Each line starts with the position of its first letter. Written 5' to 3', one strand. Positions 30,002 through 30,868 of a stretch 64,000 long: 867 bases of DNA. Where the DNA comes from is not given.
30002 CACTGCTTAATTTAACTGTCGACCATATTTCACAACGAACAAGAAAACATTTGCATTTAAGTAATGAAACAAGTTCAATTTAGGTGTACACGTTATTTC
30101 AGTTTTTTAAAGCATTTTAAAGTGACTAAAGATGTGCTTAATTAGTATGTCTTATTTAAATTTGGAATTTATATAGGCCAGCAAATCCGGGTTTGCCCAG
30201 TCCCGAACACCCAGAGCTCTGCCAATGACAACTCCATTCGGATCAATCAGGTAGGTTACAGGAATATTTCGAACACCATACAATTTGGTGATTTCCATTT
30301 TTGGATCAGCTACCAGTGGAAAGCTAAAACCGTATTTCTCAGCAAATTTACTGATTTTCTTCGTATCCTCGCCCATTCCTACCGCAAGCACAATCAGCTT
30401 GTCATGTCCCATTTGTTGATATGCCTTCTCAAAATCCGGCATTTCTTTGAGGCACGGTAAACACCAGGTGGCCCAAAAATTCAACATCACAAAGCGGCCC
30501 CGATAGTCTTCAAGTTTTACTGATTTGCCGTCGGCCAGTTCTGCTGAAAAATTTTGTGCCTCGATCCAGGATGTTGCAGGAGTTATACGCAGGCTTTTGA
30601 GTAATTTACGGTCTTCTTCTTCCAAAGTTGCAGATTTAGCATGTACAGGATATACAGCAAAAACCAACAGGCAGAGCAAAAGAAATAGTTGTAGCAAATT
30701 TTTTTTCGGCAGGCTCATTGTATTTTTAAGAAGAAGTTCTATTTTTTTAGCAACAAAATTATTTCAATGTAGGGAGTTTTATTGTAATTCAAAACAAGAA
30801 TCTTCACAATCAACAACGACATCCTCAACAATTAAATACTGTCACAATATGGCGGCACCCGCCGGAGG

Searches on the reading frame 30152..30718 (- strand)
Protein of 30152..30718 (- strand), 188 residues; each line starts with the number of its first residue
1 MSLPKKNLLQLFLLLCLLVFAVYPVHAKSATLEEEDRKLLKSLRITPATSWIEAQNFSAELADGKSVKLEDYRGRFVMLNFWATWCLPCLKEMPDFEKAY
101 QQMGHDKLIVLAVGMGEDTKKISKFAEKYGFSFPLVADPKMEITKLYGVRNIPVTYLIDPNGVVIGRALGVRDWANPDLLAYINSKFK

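Call 9: search_protein_families(library=pfam, proteins=[window:30152-30718:-])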
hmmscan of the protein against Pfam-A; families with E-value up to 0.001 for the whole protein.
window:30152-30718:- (188 aa): 4 families
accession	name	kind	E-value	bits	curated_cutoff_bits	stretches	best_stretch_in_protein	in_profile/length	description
PF00578.27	AhpC-TSA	-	3.1e-29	101.9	26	1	53-164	4-121/124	AhpC/TSA family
PF08534.16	Redoxin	-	2e-23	83.2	26.6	1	54-178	6-143/148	Redoxin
PF13905.12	Thioredoxin_8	-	4.4e-14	53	27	1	74-163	1-93/94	Thioredoxin-like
PF00085.26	Thioredoxin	-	3.4e-06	27.4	23.5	1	75-124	19-67/103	Thioredoxin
